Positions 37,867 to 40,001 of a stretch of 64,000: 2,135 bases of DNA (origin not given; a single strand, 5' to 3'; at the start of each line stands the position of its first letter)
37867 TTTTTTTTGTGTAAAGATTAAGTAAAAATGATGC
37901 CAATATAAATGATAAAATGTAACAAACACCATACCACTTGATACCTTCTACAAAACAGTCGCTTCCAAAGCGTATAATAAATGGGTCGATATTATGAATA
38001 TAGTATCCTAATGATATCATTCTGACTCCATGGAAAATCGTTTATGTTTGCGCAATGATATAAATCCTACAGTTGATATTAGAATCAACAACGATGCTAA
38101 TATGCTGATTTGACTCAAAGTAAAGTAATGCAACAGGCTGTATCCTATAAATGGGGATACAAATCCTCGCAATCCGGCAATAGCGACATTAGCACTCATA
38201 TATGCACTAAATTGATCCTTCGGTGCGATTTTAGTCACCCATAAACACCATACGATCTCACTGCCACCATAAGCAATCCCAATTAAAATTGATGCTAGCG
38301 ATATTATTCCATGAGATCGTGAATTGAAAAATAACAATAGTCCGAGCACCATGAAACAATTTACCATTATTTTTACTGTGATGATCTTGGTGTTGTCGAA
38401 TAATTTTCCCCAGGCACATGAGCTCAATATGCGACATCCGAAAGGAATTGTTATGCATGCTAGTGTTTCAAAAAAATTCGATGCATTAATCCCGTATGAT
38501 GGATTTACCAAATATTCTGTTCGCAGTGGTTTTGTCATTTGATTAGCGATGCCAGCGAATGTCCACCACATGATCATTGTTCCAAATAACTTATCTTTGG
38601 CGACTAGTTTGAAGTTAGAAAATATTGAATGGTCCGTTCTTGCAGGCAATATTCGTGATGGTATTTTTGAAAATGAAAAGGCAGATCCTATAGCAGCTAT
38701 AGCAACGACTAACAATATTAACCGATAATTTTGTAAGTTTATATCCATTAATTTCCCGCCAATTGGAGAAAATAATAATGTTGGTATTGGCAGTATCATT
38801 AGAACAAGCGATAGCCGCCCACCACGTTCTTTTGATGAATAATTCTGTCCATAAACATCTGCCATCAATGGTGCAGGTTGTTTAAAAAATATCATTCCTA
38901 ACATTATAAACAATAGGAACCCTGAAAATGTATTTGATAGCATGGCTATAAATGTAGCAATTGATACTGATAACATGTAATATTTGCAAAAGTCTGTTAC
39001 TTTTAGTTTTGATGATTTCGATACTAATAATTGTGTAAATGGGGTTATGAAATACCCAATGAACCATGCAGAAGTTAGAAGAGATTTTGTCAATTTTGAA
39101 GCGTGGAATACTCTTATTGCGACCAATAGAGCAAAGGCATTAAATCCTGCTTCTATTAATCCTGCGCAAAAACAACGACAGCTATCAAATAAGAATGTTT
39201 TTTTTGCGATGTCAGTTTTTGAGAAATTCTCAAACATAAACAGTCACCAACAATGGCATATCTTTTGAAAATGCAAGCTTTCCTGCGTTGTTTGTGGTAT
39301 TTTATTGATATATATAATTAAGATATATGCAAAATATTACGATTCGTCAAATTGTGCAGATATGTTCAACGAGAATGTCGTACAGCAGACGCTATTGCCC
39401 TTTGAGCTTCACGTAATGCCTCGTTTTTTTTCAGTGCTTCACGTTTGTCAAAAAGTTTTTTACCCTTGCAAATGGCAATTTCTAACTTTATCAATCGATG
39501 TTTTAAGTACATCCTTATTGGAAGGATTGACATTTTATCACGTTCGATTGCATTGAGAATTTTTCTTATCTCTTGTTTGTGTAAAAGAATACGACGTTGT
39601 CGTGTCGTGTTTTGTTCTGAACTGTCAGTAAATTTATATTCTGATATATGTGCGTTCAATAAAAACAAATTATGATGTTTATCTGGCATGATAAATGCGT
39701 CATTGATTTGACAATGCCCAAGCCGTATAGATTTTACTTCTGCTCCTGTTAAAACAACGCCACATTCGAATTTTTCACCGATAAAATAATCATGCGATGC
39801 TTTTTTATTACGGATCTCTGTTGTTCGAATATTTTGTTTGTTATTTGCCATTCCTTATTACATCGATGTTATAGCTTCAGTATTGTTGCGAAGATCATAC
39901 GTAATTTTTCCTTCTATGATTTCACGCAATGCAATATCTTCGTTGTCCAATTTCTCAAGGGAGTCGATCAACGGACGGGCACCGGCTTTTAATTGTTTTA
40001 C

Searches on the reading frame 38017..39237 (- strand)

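Call 8: search_protein_families(library=pfam, proteins=[window:38017-39237:-], max_evalue=0.01)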
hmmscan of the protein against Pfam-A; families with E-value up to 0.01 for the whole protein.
window:38017-39237:- (406 aa): 1 family
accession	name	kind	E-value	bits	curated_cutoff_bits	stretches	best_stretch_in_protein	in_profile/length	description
PF07690.21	MFS_1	-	1.8e-14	53.8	33.4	2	23-362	6-347/347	Major Facilitator Superfamily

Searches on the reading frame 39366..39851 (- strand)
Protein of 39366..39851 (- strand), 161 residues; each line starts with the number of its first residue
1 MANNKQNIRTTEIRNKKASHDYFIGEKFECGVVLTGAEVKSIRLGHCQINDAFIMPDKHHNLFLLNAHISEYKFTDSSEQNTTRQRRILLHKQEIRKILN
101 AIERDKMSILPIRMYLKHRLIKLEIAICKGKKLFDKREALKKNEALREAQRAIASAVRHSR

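Call 8: search_protein_families(library=pfam, proteins=[window:39366-39851:-], max_evalue=0.01)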
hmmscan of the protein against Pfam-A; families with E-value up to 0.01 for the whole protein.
window:39366-39851:- (161 aa): 1 family
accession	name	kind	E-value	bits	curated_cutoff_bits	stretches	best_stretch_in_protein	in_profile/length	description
PF01668.23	SmpB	-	9.3e-50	168.7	27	1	13-153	2-141/143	SmpB protein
